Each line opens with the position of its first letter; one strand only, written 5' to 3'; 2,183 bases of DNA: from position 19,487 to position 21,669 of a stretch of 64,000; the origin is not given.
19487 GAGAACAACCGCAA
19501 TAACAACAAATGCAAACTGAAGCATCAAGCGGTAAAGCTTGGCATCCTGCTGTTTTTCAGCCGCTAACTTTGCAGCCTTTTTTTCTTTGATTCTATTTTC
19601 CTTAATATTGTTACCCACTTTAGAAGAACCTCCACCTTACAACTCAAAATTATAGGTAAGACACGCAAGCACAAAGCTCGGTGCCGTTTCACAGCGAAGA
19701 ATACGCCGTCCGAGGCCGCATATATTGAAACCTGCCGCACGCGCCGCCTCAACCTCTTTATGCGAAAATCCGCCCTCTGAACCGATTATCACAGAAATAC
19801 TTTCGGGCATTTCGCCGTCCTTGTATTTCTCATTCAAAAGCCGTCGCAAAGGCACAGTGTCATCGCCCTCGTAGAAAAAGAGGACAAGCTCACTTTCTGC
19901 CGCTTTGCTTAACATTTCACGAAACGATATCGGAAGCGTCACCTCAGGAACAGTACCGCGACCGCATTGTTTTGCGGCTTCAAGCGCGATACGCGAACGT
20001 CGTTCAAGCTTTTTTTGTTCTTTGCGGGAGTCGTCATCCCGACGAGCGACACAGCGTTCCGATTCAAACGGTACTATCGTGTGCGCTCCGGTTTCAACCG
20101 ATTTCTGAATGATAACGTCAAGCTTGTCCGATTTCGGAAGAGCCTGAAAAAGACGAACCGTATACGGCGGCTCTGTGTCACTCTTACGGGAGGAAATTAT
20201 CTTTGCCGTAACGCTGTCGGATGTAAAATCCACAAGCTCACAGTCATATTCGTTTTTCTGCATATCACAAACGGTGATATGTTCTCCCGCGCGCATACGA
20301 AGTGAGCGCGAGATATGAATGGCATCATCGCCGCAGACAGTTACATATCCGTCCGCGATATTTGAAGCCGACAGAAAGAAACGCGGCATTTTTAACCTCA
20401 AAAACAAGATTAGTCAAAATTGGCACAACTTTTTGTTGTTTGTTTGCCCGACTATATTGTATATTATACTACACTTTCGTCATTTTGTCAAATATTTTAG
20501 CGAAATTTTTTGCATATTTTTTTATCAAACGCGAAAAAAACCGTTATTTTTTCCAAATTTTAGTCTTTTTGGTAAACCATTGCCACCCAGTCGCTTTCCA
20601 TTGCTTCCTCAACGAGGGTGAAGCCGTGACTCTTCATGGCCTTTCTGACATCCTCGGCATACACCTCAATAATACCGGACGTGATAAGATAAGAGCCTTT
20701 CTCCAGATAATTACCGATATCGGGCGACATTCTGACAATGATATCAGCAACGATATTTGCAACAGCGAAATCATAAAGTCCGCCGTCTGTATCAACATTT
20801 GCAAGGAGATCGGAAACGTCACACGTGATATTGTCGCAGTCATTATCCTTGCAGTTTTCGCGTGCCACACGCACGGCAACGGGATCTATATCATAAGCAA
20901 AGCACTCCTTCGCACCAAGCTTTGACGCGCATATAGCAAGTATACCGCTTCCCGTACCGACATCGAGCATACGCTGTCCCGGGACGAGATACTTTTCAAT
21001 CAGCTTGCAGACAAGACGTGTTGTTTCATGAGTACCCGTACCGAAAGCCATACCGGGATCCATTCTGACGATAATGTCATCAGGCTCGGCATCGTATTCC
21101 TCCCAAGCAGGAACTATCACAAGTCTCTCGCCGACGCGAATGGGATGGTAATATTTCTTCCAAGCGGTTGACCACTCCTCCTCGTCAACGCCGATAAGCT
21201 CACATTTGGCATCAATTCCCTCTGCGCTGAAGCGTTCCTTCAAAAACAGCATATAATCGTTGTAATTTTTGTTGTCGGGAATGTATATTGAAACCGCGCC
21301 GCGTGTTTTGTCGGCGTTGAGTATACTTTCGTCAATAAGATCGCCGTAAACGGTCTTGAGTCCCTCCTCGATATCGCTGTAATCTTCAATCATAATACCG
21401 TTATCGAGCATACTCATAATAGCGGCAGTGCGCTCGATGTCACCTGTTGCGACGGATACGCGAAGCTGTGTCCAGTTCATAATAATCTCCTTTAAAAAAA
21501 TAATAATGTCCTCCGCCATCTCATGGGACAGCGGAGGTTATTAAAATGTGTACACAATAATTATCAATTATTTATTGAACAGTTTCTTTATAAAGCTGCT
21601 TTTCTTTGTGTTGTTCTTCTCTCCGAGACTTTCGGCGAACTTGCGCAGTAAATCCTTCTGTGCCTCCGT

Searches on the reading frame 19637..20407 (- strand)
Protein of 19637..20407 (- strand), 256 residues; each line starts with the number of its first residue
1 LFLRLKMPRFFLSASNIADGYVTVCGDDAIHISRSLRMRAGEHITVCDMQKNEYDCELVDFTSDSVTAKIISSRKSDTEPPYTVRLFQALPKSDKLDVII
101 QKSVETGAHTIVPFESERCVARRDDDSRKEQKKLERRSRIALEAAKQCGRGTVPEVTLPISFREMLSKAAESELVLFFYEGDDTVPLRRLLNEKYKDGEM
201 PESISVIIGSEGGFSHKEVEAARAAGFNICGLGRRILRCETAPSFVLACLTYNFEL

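Call 10: search_protein_families(library=ncbifam, proteins=[window:19637-20407:-], max_evalue=0.01)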
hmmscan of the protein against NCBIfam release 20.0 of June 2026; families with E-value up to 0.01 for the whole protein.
window:19637-20407:- (256 aa): 23 families
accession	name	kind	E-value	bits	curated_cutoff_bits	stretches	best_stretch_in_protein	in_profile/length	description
NF008709.0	PRK11713.7-4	equivalog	6.6e-67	225.5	292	1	7-254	1-242/246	16S rRNA (uracil(1498)-N(3))-methyltransferase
NF008692.0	PRK11713.1-5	equivalog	6.9e-57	192.6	196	1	6-253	2-242/246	16S rRNA (uracil(1498)-N(3))-methyltransferase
TIGR00046.1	TIGR00046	subfamily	9.6e-57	192.1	41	1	9-255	3-238/240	RsmE family RNA methyltransferase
NF008691.0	PRK11713.1-4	equivalog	3.8e-56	190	279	1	7-256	1-250/252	16S rRNA (uracil(1498)-N(3))-methyltransferase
NF008707.0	PRK11713.7-2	equivalog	4.5e-46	157.1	327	1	8-255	12-254/255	16S rRNA (uracil(1498)-N(3))-methyltransferase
NF008690.0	PRK11713.1-1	equivalog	5e-40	137.4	342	1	6-253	2-238/243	16S rRNA (uracil(1498)-N(3))-methyltransferase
NF008711.0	PRK11713.7-6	equivalog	9.5e-39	133.5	304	1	7-252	3-240/244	16S rRNA (uracil(1498)-N(3))-methyltransferase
NF008693.0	PRK11713.2-3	equivalog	1.2e-38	132.7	210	1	11-250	7-238/246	16S rRNA (uracil(1498)-N(3))-methyltransferase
NF008706.0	PRK11713.7-1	equivalog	1.4e-36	126.5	273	1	20-251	13-227/232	16S rRNA (uracil(1498)-N(3))-methyltransferase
NF008696.0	PRK11713.3-5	equivalog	2.2e-35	122.2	234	1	6-250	5-238/248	16S rRNA (uracil(1498)-N(3))-methyltransferase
NF008705.0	PRK11713.6-4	equivalog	6.2e-35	120.6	343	1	10-249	4-233/248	16S rRNA (uracil(1498)-N(3))-methyltransferase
NF008697.0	PRK11713.4-1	equivalog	9.8e-35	120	234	1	8-246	5-235/250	16S rRNA (uracil(1498)-N(3))-methyltransferase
NF008701.0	PRK11713.5-5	equivalog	4.6e-33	114.5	215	1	24-248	16-223/228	16S rRNA (uracil(1498)-N(3))-methyltransferase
NF008703.0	PRK11713.6-2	equivalog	2.9e-30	105.2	291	1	6-249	3-234/242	16S rRNA (uracil(1498)-N(3))-methyltransferase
NF008694.0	PRK11713.3-2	equivalog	5.8e-30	104.4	234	1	9-250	9-237/245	16S rRNA (uracil(1498)-N(3))-methyltransferase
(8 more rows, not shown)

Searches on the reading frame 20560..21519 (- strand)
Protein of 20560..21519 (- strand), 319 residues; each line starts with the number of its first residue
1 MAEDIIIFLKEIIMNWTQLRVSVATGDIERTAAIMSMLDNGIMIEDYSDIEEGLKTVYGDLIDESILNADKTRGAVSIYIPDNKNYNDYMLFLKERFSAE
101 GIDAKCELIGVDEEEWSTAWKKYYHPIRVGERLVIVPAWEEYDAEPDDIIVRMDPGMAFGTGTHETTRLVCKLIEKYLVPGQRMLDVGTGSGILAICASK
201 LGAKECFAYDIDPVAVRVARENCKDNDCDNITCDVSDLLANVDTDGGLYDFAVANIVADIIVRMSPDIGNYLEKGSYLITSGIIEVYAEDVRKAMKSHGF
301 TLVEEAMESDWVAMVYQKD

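Call 10: search_protein_families(library=ncbifam, proteins=[window:20560-21519:-], max_evalue=0.01)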
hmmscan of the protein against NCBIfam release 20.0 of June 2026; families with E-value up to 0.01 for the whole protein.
window:20560-21519:- (319 aa): 37 families (the best 25 are shown)
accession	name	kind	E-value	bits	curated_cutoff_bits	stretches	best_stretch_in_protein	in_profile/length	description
TIGR00406.1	prmA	equivalog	7.5e-64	215.9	183.15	1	16-312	1-288/288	50S ribosomal protein L11 methyltransferase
NF001785.0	PRK00517.2-2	equivalog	3.1e-53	180.7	188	1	55-318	21-281/282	50S ribosomal protein L11 methyltransferase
NF001790.0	PRK00517.3-3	equivalog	5e-52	176.9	269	1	110-318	53-261/262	50S ribosomal protein L11 methyltransferase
NF001786.0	PRK00517.2-4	equivalog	7.2e-46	156.5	327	1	88-318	55-274/277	50S ribosomal protein L11 methyltransferase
NF001784.0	PRK00517.2-1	equivalog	2.3e-34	119.2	244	1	76-314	47-287/290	50S ribosomal protein L11 methyltransferase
NF011529.0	PRK14968.1-3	equivalog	5.2e-16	58.7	162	1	173-244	29-97/198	putative methyltransferase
TIGR03534.1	RF_mod_PrmC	equivalog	1.7e-12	47.3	199.1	1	165-255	72-163/253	peptide chain release factor N(5)-glutamine methyltransferase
TIGR00536.1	hemK_fam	subfamily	2.1e-08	33.6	115.5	1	173-255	109-189/286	HemK family protein methyltransferase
TIGR00537.1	hemK_rel_arch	hypoth_equivalog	3.9e-08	33.2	87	1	180-243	19-80/179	HemK2/MTQ2 family protein methyltransferase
TIGR02021.1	BchM-ChlM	equivalog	4.4e-08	32.8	158.9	1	162-254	36-124/218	magnesium protoporphyrin IX methyltransferase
NF043040.1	corrin_prot_MT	hypoth_equivalog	2.3e-07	30.5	180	1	165-253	26-115/216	corrinoid protein-associated methyltransferase CpaM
TIGR03533.1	L3_gln_methyl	equivalog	2.5e-07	30.3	229.7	1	182-255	123-196/284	50S ribosomal protein L3 N(5)-glutamine methyltransferase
NF011528.0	PRK14968.1-2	equivalog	2.6e-07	30.4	171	1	167-245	27-109/205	putative methyltransferase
TIGR02469.1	CbiT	equivalog_domain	9.4e-07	29.1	78.3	1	177-233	16-73/124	precorrin-6Y C5,15-methyltransferase (decarboxylating) subunit CbiT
NF011530.0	PRK14968.1-4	equivalog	1.7e-06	27.6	243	1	169-235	28-90/202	putative methyltransferase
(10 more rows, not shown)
